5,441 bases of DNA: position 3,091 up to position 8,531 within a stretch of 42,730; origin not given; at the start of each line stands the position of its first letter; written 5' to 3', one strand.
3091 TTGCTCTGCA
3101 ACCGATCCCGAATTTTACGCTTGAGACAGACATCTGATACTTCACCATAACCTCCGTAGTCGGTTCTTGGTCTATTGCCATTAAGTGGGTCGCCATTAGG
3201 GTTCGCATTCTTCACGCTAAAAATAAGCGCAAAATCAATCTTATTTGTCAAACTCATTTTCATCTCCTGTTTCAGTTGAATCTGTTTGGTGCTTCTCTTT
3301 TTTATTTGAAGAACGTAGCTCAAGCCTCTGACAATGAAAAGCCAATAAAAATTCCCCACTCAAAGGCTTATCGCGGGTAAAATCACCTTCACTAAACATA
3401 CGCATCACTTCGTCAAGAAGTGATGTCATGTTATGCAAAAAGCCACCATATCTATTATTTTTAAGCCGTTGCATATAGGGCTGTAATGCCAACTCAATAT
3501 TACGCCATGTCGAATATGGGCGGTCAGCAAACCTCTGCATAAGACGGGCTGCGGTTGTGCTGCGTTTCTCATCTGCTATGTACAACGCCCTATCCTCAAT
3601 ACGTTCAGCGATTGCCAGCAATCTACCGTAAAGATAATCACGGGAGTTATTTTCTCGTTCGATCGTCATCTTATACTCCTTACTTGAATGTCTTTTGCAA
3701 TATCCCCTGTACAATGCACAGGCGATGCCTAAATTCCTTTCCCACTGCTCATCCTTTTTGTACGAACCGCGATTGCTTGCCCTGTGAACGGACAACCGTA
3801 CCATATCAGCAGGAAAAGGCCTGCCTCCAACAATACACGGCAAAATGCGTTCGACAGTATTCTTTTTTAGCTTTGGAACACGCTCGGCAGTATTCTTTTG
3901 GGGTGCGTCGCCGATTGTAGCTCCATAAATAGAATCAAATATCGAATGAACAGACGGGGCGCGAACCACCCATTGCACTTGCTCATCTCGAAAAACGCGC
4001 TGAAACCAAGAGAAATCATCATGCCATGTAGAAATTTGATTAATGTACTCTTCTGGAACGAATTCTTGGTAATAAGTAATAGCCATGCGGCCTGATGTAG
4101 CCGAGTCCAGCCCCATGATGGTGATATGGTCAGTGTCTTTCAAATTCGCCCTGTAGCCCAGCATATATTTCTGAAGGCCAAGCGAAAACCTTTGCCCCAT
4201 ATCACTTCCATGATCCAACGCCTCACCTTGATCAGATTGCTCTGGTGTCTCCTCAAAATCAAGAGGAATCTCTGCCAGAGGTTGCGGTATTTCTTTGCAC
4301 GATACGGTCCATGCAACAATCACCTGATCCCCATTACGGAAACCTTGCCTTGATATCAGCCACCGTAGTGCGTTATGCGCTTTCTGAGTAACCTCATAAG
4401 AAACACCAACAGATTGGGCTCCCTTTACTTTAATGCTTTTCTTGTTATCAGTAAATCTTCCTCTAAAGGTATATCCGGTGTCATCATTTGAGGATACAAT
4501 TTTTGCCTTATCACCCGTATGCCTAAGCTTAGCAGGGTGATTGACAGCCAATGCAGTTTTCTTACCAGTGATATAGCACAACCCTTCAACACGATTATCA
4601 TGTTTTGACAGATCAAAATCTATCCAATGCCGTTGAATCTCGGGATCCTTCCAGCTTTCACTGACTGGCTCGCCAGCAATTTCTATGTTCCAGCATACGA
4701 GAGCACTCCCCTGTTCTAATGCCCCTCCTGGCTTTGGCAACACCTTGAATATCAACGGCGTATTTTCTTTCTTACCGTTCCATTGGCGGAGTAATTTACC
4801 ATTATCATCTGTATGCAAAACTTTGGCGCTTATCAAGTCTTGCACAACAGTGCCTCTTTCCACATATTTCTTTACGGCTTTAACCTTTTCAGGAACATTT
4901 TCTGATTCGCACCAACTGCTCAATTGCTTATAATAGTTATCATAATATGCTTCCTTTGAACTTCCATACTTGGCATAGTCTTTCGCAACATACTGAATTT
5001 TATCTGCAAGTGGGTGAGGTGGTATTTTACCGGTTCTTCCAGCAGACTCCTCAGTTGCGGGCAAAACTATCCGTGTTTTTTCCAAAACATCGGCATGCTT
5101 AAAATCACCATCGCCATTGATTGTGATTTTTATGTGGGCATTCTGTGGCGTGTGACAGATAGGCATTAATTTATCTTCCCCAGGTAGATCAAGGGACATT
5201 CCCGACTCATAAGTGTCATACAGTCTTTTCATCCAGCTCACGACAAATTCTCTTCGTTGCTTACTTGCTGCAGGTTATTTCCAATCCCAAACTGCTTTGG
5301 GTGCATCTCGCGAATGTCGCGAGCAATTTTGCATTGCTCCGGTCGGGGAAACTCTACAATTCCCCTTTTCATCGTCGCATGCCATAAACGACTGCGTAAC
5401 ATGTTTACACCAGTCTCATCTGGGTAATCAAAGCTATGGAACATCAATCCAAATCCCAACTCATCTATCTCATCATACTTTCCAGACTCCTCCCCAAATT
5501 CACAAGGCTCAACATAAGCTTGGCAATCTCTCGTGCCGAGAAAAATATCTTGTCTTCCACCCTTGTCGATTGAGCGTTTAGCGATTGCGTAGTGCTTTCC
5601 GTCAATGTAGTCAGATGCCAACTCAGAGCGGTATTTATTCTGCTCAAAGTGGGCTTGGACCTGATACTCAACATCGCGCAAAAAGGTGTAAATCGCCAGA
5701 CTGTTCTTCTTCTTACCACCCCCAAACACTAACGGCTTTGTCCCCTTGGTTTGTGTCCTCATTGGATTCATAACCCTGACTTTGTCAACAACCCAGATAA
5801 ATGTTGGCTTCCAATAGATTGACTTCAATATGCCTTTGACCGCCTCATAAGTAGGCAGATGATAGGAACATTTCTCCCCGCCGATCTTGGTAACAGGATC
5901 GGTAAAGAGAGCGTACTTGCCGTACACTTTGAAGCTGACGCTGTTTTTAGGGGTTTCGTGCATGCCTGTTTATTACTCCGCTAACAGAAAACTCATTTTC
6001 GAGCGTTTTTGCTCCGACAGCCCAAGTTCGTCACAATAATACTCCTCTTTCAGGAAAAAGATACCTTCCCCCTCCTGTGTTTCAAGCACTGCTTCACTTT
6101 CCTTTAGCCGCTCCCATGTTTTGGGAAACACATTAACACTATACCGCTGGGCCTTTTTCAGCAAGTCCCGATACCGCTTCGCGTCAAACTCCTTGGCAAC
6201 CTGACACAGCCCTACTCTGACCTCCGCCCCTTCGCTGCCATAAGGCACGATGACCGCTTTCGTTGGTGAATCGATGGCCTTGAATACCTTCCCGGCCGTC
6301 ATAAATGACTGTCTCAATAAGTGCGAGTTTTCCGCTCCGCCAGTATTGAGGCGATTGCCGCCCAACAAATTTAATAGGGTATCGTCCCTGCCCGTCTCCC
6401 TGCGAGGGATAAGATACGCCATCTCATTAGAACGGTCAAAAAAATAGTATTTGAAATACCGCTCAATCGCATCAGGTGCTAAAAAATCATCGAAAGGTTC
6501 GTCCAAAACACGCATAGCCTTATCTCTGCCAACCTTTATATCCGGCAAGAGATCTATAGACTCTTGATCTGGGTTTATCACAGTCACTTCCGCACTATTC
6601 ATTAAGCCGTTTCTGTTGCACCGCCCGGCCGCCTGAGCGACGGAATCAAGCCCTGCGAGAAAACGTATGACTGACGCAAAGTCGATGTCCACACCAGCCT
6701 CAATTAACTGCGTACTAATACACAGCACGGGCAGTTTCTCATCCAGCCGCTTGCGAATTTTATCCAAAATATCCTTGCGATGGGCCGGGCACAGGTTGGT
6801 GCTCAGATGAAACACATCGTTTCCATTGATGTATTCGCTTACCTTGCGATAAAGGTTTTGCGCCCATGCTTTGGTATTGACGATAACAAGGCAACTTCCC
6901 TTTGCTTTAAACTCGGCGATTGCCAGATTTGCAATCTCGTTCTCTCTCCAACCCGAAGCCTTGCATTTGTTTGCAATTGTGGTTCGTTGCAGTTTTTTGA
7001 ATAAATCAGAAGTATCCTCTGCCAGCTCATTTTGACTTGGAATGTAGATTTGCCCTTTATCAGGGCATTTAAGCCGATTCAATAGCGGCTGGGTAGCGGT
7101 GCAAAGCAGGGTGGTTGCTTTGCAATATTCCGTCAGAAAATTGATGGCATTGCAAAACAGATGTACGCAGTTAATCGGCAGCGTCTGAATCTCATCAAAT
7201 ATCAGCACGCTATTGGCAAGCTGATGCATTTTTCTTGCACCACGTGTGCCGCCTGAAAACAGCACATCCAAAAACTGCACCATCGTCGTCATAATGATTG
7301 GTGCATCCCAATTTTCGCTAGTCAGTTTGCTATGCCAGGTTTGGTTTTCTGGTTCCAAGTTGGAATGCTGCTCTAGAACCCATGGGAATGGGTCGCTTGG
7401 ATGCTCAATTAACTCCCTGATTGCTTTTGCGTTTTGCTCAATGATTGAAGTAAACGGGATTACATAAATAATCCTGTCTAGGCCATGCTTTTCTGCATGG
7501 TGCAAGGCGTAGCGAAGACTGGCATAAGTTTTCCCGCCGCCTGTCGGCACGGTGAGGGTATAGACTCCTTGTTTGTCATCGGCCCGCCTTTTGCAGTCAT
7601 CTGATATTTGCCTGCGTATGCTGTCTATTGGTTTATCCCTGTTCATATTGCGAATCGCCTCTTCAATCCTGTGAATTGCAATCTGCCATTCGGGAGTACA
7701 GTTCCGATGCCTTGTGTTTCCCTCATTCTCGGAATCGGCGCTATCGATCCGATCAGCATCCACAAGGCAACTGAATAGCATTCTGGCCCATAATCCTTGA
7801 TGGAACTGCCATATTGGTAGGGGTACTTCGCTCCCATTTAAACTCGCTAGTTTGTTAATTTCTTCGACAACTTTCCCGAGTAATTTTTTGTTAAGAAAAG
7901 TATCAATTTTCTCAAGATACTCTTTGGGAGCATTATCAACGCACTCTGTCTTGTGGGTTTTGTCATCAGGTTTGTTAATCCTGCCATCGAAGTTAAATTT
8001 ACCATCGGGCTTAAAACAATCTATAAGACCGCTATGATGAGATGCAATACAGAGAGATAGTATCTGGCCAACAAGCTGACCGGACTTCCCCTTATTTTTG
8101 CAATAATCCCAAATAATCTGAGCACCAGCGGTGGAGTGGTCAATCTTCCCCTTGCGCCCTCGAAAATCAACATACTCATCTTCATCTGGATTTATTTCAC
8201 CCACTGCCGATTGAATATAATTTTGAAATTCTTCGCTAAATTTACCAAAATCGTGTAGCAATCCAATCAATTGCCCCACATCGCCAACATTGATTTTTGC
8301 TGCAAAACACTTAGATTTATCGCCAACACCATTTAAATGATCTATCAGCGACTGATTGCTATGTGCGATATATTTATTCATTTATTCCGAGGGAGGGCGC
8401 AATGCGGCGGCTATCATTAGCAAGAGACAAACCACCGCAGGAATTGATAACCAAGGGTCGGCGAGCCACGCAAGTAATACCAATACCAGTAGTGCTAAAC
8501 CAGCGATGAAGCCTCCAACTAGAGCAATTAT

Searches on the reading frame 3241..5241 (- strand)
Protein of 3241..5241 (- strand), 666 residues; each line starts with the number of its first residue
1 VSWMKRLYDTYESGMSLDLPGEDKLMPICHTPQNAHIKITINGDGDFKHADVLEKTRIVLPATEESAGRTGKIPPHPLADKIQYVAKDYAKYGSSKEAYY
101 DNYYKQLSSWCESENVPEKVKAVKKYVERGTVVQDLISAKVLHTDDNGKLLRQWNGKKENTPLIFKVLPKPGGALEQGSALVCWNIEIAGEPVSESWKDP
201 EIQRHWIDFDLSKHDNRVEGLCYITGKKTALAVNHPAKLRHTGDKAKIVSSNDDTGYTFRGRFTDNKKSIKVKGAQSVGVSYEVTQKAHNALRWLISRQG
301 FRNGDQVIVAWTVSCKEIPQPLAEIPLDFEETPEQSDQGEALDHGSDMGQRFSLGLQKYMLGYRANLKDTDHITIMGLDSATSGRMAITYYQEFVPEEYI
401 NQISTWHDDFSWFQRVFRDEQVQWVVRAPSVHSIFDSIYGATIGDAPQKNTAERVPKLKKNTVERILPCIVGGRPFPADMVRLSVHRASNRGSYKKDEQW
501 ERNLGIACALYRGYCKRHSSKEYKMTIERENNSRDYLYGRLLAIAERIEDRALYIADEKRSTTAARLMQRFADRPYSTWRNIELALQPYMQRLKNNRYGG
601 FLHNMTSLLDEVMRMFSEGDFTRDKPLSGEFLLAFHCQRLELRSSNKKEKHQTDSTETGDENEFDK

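Call 95: search_solved_structures(query=window:3241-5241:-, max_evalue=0.001)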
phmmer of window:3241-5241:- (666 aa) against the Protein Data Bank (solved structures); distinct sequences matched with E-value up to 0.001: 2.
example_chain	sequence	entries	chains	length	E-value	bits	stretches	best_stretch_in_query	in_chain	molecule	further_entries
7kha_I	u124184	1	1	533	0.00039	22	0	470-649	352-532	CRISPR-associated protein, CT1133 family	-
8dej_I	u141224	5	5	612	0.0006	21.4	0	470-649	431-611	CRISPR-associated protein, CT1133 family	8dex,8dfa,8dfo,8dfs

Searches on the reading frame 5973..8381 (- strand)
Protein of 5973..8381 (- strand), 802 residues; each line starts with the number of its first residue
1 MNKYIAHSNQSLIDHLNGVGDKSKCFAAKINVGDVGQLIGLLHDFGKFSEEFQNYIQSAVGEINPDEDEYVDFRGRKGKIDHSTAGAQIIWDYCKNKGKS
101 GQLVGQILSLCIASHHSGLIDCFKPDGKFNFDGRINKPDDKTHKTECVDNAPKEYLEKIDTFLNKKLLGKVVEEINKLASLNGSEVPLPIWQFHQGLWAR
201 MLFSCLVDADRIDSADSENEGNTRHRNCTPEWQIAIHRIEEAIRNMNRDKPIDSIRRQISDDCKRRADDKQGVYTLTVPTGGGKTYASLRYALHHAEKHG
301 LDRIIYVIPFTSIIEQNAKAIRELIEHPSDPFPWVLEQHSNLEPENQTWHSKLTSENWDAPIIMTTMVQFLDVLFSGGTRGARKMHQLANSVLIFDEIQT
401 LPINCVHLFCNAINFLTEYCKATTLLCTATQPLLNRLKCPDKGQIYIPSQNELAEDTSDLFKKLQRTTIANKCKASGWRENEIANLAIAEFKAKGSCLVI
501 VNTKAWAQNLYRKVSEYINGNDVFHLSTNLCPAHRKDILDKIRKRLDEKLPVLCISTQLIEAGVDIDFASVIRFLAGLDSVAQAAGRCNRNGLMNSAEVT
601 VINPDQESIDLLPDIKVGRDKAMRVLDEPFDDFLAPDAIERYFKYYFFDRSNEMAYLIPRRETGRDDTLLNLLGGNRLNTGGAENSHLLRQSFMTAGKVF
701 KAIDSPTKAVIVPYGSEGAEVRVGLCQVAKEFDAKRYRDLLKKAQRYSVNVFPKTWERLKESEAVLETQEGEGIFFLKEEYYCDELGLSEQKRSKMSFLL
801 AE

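Call 94: search_solved_structures(query=window:5973-8381:-, max_evalue=0.001)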
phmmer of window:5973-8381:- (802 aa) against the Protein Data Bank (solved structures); distinct sequences matched with E-value up to 0.001: 5.
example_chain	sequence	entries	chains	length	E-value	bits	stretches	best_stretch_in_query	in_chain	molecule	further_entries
8zns_A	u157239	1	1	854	7.3e-88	298.7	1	11-713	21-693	CRISPR-associated endonuclease Cas3-HD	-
8g9u_P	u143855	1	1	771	4.6e-87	296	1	10-714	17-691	Cas3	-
8wtk_A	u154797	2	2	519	8.5e-10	40.5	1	240-602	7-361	CRISPR-associated helicase Cas3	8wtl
7r2k_A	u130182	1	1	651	5.7e-09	37.8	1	271-593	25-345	CRISPR-associated helicase Cas3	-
7tr8_A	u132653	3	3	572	7.7e-09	37.4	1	271-591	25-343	CRISPR-associated helicase Cas3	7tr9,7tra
